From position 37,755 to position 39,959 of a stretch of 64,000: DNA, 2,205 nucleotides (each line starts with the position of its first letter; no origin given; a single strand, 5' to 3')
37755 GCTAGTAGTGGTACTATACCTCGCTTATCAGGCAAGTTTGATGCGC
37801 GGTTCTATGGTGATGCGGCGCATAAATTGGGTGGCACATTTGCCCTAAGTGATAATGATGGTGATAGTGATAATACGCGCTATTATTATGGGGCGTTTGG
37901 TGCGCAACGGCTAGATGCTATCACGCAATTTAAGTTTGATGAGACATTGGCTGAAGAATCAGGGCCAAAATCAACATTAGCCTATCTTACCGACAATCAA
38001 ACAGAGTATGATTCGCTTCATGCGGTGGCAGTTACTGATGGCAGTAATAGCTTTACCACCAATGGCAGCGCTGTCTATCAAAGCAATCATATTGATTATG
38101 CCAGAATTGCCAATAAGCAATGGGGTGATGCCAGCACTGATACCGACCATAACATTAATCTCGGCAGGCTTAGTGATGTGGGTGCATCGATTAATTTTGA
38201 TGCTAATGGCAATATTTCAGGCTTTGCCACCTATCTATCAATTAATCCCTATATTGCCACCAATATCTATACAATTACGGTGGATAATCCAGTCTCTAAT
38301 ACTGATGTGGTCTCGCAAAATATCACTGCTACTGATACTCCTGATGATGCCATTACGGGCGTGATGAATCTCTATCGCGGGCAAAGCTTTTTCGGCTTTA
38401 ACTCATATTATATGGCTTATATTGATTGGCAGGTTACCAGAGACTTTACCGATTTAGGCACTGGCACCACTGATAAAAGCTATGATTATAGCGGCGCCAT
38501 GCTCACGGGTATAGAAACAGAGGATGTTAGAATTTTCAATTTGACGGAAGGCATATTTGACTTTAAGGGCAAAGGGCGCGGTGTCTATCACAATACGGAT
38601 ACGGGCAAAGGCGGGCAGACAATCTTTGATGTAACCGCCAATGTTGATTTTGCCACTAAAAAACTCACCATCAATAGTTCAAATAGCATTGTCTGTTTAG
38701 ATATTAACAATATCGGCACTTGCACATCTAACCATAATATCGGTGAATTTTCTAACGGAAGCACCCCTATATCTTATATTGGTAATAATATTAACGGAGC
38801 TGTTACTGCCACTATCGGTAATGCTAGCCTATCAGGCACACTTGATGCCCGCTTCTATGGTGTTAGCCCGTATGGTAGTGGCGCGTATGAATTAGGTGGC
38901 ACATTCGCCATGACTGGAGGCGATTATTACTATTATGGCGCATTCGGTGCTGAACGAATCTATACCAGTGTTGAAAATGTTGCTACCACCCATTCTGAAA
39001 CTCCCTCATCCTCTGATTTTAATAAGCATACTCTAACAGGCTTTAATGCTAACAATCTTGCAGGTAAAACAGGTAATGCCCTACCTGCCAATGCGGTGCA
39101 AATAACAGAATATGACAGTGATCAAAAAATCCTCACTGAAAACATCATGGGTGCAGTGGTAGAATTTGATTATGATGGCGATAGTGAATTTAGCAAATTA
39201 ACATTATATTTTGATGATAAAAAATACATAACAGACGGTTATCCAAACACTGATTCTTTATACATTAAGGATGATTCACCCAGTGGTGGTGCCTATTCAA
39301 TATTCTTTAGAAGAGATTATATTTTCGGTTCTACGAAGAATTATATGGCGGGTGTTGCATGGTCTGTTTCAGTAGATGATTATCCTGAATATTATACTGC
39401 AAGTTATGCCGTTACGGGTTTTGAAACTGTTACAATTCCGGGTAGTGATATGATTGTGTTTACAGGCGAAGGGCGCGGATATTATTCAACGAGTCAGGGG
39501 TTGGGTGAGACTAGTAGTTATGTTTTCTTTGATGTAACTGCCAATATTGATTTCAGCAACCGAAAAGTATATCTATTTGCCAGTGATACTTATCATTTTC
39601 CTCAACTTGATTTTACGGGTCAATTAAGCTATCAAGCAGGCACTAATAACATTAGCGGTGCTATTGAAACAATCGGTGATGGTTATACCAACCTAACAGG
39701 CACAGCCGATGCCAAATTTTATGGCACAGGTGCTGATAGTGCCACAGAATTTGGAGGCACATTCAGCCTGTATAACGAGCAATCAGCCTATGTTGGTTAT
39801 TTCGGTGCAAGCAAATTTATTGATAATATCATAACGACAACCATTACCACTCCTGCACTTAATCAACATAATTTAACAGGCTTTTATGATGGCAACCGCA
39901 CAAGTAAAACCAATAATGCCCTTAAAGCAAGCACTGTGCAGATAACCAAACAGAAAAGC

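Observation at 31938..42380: Two distinct module types in fixed N-to-C order in all four giant genes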

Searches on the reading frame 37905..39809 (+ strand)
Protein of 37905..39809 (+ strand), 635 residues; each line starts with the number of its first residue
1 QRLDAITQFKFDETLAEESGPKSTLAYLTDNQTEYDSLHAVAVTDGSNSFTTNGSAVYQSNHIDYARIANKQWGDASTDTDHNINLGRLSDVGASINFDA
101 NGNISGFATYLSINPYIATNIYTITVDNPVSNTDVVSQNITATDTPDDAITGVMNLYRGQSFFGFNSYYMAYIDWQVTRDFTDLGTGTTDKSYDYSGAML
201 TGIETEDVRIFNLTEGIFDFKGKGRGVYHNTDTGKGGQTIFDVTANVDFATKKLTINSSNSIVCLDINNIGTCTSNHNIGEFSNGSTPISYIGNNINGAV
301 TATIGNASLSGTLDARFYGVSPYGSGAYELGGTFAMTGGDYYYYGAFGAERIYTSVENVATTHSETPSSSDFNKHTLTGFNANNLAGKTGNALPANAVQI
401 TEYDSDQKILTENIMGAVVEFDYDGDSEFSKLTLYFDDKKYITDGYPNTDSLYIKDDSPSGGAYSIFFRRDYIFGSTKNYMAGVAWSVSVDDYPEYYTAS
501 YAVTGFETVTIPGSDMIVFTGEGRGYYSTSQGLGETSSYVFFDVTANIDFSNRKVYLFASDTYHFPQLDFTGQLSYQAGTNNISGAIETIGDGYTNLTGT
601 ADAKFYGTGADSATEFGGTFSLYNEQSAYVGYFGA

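Call 60: search_protein_representatives(alignment_id=A4)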
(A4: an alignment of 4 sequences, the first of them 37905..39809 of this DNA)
Query: 4 sequences, 629 profile positions. Proteins with E-value up to 0.001 (for the whole library): 971; up to 1e-10: 528; up to 1e-30: 140. The best 150 are listed.
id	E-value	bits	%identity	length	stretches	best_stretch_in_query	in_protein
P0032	0.0e+00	3013.3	-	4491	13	1-629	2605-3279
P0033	0.0e+00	2288.5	-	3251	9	1-629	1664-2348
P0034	0.0e+00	2251.3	-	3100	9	2-629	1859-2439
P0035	0.0e+00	2108.9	-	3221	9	1-629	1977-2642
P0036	0.0e+00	1589.9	-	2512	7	8-629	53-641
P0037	0.0e+00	1464.6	-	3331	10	10-629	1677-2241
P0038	0.0e+00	1305.1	-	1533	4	24-629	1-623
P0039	0.0e+00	1271.8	-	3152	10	20-328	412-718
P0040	0.0e+00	1246.3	-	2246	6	21-629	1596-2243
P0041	0.0e+00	1231.3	-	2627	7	8-328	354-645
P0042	0.0e+00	1224.1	-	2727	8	10-360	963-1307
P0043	0.0e+00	1186.7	-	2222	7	5-328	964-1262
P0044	0.0e+00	1159.3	-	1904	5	43-628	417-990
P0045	0.0e+00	1106.4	-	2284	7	4-629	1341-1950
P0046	0.0e+00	1088.7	-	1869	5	11-629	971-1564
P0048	0.0e+00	1065.9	-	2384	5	29-627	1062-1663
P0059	1.8e-254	862.9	-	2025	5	17-629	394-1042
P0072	1.8e-204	697.8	-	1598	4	316-629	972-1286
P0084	4.6e-176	603.9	-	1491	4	32-360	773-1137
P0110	1.1e-124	434.2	-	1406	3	33-629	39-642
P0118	3.2e-101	356.7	-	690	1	25-629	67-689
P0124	9.7e-87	308.8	-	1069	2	43-629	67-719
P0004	4.2e-69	250.6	-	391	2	355-629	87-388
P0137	3.9e-61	224.2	-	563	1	11-541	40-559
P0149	7.2e-43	163.9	-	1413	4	482-628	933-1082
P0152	2.7e-37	145.5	-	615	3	487-629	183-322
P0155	1.6e-35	139.7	-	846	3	485-629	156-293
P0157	2.3e-35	139.1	-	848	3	251-629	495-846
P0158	1.3e-34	136.6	-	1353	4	475-618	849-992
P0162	2.5e-31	125.8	-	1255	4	483-618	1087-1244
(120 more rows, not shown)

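Call 64: find_encoding_contigs(protein=P0034, flank=1000, max_places=4)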
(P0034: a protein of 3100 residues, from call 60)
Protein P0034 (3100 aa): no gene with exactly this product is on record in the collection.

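Call 65: find_encoding_contigs(protein=P0118, flank=10000, max_places=4)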
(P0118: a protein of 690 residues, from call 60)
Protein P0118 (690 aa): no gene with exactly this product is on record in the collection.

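Call 66: list_cluster_members(proteins=[P0034, P0033, P0032, P0118, P0137, P0035, P0037, P0072, P0084, P0059])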
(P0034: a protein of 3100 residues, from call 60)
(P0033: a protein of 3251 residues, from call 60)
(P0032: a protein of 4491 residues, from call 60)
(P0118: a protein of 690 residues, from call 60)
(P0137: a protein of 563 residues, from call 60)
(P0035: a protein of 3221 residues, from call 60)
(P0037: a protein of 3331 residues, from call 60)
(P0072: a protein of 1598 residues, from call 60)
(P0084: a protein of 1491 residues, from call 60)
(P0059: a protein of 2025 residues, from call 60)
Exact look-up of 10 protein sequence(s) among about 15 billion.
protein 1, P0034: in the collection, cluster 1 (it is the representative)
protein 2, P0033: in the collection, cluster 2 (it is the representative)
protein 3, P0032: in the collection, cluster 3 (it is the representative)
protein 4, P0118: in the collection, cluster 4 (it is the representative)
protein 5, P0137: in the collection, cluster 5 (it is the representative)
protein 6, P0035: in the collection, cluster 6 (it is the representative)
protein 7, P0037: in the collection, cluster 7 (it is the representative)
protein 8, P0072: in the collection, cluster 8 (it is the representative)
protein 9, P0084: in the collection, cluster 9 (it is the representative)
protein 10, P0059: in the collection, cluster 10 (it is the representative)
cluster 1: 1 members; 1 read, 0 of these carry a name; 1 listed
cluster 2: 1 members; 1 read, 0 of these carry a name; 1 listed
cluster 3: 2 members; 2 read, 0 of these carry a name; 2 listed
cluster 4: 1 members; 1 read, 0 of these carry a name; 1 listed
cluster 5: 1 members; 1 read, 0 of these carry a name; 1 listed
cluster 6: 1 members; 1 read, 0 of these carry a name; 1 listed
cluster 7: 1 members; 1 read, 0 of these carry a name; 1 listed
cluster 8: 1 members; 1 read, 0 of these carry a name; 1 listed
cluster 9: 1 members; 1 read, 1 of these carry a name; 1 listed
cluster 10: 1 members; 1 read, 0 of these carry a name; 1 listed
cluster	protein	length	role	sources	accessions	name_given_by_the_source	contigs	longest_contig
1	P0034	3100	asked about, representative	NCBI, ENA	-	-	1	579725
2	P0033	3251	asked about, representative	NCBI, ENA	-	-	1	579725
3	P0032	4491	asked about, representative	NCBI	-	-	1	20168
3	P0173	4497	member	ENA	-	-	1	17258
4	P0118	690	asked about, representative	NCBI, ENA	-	-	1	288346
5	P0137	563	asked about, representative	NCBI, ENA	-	-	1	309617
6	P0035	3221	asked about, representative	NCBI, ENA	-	-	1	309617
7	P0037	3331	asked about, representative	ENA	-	-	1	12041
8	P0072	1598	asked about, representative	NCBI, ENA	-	-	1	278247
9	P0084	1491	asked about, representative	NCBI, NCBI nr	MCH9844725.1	MAG: transferrin-binding protein-like solute binding protein, partial ... | transferrin-binding protein-like solute binding protein [Alphaproteobacteria bacterium]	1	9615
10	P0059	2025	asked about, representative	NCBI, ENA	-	-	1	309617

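Call 79: list_cluster_members(proteins=[P0149, P0158, P0162, P0155, P0157, P0152, P0124, P0110, P0039, P0048])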
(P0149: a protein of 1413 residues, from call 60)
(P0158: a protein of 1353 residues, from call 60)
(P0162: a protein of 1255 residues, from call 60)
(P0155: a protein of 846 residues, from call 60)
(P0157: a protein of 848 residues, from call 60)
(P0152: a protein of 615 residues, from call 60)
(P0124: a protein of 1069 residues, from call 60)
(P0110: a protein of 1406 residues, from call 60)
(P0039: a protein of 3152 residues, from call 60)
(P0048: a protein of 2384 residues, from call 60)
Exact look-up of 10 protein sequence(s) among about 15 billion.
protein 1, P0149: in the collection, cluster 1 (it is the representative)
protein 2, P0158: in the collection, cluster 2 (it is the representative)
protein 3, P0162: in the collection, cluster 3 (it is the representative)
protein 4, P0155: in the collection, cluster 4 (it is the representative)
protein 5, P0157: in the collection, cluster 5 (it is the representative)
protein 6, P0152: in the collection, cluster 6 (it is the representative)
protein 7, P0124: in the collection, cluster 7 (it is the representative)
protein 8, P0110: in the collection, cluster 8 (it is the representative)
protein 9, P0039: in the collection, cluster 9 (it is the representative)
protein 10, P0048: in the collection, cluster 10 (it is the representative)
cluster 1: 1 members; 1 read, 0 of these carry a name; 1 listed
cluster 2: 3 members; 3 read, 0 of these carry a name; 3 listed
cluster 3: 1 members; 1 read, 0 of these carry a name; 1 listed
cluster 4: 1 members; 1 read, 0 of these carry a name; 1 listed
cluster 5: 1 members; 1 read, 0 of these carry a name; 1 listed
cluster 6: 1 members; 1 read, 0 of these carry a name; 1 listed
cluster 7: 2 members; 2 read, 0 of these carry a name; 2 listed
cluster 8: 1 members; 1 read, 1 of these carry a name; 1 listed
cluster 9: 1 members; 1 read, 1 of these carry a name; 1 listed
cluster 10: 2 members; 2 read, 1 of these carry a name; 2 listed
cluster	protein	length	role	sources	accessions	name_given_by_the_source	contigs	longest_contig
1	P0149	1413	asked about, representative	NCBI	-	-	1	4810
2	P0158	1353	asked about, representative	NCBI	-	-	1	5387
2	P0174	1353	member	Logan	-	-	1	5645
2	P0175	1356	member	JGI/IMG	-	-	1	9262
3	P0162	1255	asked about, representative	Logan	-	-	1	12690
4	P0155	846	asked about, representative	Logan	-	-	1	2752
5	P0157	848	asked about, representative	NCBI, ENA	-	-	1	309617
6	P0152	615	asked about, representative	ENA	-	-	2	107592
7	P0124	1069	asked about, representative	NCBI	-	-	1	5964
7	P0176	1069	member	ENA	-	-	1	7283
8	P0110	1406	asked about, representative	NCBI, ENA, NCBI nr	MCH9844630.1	MAG: transferrin-binding protein-like solute binding protein [Alphaproteobacteria ... | transferrin-binding protein-like solute binding protein [Alphaproteobacteria bacterium]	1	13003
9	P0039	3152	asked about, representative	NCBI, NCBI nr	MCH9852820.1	MAG: transferrin-binding protein-like solute binding protein, partial ... | transferrin-binding protein-like solute binding protein [Alphaproteobacteria bacterium]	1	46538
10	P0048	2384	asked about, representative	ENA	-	-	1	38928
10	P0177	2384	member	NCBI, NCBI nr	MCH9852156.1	MAG: transferrin-binding protein-like solute binding protein [Alphaproteobacteria ... | transferrin-binding protein-like solute binding protein [Alphaproteobacteria bacterium]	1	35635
